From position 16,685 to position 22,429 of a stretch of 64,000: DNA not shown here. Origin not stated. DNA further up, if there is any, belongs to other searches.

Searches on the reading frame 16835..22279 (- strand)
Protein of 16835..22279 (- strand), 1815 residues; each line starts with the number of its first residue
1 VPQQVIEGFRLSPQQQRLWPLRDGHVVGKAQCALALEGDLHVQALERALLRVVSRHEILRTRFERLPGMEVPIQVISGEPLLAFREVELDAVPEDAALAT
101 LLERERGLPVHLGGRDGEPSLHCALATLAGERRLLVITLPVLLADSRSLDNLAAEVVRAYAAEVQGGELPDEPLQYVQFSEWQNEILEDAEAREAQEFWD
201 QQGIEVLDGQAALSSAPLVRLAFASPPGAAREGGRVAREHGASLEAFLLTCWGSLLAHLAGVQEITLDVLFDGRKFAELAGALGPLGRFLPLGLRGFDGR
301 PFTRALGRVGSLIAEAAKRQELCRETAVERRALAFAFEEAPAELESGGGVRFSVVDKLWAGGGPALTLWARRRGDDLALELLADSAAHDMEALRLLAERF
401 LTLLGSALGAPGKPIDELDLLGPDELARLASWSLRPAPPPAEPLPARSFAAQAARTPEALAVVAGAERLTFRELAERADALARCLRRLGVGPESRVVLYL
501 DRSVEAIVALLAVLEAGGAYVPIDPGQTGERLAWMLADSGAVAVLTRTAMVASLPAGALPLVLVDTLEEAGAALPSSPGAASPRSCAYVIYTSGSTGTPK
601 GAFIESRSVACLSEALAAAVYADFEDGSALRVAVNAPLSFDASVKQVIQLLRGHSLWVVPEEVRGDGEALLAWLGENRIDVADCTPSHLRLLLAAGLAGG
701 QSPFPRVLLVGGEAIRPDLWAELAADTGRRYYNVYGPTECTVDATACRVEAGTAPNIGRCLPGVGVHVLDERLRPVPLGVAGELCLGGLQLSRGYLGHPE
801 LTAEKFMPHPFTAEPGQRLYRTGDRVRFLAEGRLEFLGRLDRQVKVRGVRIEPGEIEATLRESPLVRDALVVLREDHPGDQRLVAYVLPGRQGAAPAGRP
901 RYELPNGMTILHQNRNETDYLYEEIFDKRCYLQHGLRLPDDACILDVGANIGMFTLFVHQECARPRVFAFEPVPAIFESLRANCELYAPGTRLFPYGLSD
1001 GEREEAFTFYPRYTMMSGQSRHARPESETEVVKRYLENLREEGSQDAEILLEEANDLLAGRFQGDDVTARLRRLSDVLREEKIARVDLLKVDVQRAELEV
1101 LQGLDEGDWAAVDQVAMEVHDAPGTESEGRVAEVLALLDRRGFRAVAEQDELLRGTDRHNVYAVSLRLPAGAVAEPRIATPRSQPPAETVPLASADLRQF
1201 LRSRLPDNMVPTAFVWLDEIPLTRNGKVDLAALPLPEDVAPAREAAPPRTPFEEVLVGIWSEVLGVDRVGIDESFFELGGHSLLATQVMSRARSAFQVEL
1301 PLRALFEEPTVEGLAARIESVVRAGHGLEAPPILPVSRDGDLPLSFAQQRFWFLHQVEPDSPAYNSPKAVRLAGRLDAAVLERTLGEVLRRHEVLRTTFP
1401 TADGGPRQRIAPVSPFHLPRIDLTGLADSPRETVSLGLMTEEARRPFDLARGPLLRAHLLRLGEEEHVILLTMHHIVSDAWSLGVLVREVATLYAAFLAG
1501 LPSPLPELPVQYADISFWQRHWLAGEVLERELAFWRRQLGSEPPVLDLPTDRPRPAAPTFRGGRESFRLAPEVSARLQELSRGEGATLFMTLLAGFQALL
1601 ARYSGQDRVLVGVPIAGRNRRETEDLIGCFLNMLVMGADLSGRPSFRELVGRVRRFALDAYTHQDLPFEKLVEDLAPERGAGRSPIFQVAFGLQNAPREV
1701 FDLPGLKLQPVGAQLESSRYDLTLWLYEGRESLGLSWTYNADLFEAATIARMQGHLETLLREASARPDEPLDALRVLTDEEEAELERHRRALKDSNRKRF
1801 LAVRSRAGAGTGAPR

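Call 6: search_protein_families(library=pfam, proteins=[window:16835-22279:-], max_evalue=0.01)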
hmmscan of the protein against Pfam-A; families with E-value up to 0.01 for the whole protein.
window:16835-22279:- (1815 aa): 6 families
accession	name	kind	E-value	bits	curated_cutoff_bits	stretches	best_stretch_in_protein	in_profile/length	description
PF00668.25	Condensation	-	8.4e-141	470.2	30.6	2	1340-1785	3-455/456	Condensation domain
PF00501.34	AMP-binding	-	2.3e-78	264.1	29.9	1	449-796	1-384/384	AMP-binding enzyme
PF05050.19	Methyltransf_21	-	6.2e-19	69.2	22.7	1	946-1144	1-172/173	Methyltransferase FkbM domain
PF00550.31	PP-binding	-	1.5e-17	64.1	20.8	1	1255-1318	2-67/67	Phosphopantetheine attachment site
PF13193.12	AMP-binding_C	-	9.3e-09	36.5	24.5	1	1193-1227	42-76/76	AMP-binding enzyme C-terminal domain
PF05575.17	V_cholerae_RfbT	-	0.0024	17.7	27.9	1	940-1006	79-145/286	Vibrio cholerae RfbT protein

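Call 88: find_homologous_proteins(query=window:16835-22279:-, max_evalue=1e-100)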
Query window:16835-22279:- (1815 aa): 1682 proteins with E <= 1e-100 among 8000 candidates; the best 120 are listed.
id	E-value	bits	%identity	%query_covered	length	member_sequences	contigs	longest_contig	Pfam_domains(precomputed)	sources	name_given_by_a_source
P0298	0.0e+0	4033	100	100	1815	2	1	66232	PF00668.26,PF00550.32,PF05050.20,PF00501.35,PF13193.13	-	-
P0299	0.0e+0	2990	80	95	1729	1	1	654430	PF00668.26,PF00550.32,PF05050.20,PF00501.35,PF13193.13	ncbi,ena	-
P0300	0.0e+0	2856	57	33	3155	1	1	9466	PF00668.26,PF00550.32,PF00501.35,PF13193.13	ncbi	ncbi:MAG TPA: amino acid adenylation domain-containing protein, partial [Longimicrobiaceae bacterium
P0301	0.0e+0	2839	73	99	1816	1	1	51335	PF00668.26,PF00550.32,PF05050.20,PF00501.35,PF13193.13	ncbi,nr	ncbi:MAG TPA: amino acid adenylation domain-containing protein [Thermoanaerobaculia bacterium]|nr:am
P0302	0.0e+0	2809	72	100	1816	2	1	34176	PF00668.26,PF00550.32,PF05050.20,PF00501.35,PF13193.13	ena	-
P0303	0.0e+0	2756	53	98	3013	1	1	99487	PF00668.26,PF00550.32,PF05050.20,PF00501.35,PF13193.13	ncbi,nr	ncbi:MAG TPA: amino acid adenylation domain-containing protein, partial [Thermoanaerobaculia bacteri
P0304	0.0e+0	2752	70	100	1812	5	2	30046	PF00668.26,PF00550.32,PF05050.20,PF00501.35,PF13193.13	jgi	-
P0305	0.0e+0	2751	71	100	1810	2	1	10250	PF00668.26,PF00550.32,PF05050.20,PF00501.35,PF13193.13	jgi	jgi:amino acid adenylation domain-containing protein/FkbM family methyltransferase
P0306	0.0e+0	2739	71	100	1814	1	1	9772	PF00668.26,PF00550.32,PF05050.20,PF00501.35,PF13193.13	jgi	jgi:amino acid adenylation domain-containing protein/FkbM family methyltransferase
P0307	0.0e+0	2641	50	98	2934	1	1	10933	PF00668.26,PF00550.32,PF05050.20,PF00501.35,PF13193.13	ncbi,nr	ncbi:MAG TPA: amino acid adenylation domain-containing protein [Pyrinomonadaceae bacterium]|nr:amino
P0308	0.0e+0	2600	54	32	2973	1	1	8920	PF00668.26,PF00550.32,PF00501.35,PF13193.13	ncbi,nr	ncbi:MAG: amino acid adenylation domain-containing protein, partial [Gemmatimonadetes bacterium]|nr:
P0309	0.0e+0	2463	55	32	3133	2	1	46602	PF00668.26,PF00550.32,PF00501.35,PF13193.13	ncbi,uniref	ncbi:amino acid adenylation domain-containing protein [Corallococcus sp. 4LFB]|uniref:amino acid ade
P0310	0.0e+0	2376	47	65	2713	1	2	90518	PF00668.26,PF13383.13,PF00550.32,PF05050.20,PF00501.35,PF13193.13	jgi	jgi:amino acid adenylation domain-containing protein/FkbM family methyltransferase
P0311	0.0e+0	2363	50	36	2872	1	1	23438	PF00668.26,PF00550.32,PF00501.35,PF13193.13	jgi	jgi:amino acid adenylation domain-containing protein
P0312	0.0e+0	2362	53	32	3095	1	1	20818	PF00668.26,PF00550.32,PF00501.35,PF13193.13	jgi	jgi:amino acid adenylation domain-containing protein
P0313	0.0e+0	2327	52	32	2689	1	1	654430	PF00668.26,PF00550.32,PF00501.35,PF13193.13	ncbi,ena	-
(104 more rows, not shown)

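Call 89: find_encoding_contigs(protein=P0301, flank=10000, max_places=1)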
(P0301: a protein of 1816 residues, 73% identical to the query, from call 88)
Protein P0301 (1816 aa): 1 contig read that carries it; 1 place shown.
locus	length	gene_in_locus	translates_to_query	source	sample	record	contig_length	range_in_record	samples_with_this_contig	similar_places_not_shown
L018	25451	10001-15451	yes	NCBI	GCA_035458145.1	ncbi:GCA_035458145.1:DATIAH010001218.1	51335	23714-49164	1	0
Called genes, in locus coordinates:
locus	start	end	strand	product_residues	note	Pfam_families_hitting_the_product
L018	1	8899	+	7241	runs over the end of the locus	PF00668:Condensation, PF00501:AMP-binding, PF05050:Methyltransf_21, PF00550:PP-binding, PF00668:Condensation, PF00501:AMP-binding, PF13193:AMP-binding_C, PF00550:PP-binding, +16 more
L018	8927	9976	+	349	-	PF02668:TauD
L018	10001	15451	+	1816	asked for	PF00668:Condensation, PF00501:AMP-binding, PF13193:AMP-binding_C (faint), PF05050:Methyltransf_21, PF00550:PP-binding, PF00668:Condensation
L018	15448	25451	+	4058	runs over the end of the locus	PF00668:Condensation, PF00501:AMP-binding, PF05050:Methyltransf_21, PF00550:PP-binding, PF00668:Condensation, PF00501:AMP-binding, PF13193:AMP-binding_C, PF00550:PP-binding, +6 more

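Call 90: find_encoding_contigs(protein=P0302, flank=10000, max_places=1)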
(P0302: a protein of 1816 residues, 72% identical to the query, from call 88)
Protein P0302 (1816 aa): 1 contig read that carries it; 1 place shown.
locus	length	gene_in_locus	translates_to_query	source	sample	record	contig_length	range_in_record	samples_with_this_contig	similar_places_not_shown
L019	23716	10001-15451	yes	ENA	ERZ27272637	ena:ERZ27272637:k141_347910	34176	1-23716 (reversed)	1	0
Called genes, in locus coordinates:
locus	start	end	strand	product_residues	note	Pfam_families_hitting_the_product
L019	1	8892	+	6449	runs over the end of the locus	?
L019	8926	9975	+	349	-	PF02668:TauD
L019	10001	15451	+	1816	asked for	PF00668:Condensation, PF00501:AMP-binding, PF13193:AMP-binding_C (faint), PF05050:Methyltransf_21, PF00550:PP-binding, PF00668:Condensation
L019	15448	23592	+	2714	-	PF00668:Condensation, PF00501:AMP-binding, PF05050:Methyltransf_21, PF00550:PP-binding, PF00668:Condensation, PF00501:AMP-binding, PF13193:AMP-binding_C, PF00550:PP-binding, +1 more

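Call 91: find_encoding_contigs(protein=P0304, flank=10000, max_places=2)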
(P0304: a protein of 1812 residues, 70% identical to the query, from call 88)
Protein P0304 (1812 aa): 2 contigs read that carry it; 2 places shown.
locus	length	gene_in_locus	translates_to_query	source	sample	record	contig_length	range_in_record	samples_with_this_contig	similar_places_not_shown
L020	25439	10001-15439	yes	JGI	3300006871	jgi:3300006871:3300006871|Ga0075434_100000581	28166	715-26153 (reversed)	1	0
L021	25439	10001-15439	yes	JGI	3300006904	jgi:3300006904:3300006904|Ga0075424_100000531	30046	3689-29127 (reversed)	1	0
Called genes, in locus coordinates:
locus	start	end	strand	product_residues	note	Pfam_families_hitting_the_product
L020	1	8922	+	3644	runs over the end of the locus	?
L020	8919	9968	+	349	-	PF02668:TauD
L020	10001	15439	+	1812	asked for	PF00668:Condensation, PF00501:AMP-binding, PF13193:AMP-binding_C (faint), PF05050:Methyltransf_21, PF00550:PP-binding, PF00668:Condensation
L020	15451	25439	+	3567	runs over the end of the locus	?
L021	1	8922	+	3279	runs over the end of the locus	?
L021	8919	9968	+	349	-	PF02668:TauD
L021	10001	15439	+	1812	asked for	PF00668:Condensation, PF00501:AMP-binding, PF13193:AMP-binding_C (faint), PF05050:Methyltransf_21, PF00550:PP-binding, PF00668:Condensation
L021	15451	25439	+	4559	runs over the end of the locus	?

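Call 99: find_encoding_contigs(protein=P0313, flank=10000, max_places=1)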
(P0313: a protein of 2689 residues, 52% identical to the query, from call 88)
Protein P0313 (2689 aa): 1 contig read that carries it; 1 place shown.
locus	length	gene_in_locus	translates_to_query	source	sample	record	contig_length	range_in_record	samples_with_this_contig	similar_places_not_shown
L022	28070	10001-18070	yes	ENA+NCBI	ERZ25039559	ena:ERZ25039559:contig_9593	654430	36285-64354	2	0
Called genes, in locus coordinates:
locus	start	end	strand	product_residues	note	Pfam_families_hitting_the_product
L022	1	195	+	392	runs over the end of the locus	PF00550:PP-binding, PF00668:Condensation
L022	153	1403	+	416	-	PF00668:Condensation, PF00501:AMP-binding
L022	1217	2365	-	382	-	-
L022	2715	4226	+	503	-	PF00668:Condensation, PF00501:AMP-binding (weak)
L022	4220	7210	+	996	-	PF00501:AMP-binding, PF13193:AMP-binding_C, PF00550:PP-binding, PF00668:Condensation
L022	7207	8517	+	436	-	PF11805:DUF3326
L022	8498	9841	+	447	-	PF00501:AMP-binding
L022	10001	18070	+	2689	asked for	PF00550:PP-binding, PF00668:Condensation, PF00501:AMP-binding, PF13193:AMP-binding_C, PF00550:PP-binding, PF00668:Condensation, PF00501:AMP-binding, PF13193:AMP-binding_C, +2 more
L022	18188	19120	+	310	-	PF02668:TauD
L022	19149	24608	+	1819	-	PF00668:Condensation, PF00501:AMP-binding, PF05050:Methyltransf_21, PF13193:AMP-binding_C (weak), PF00550:PP-binding, PF00668:Condensation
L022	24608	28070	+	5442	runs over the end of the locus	PF00668:Condensation, PF00501:AMP-binding, PF05050:Methyltransf_21, PF00550:PP-binding, PF00668:Condensation, PF00501:AMP-binding, PF00550:PP-binding, PF13193:AMP-binding_C, +10 more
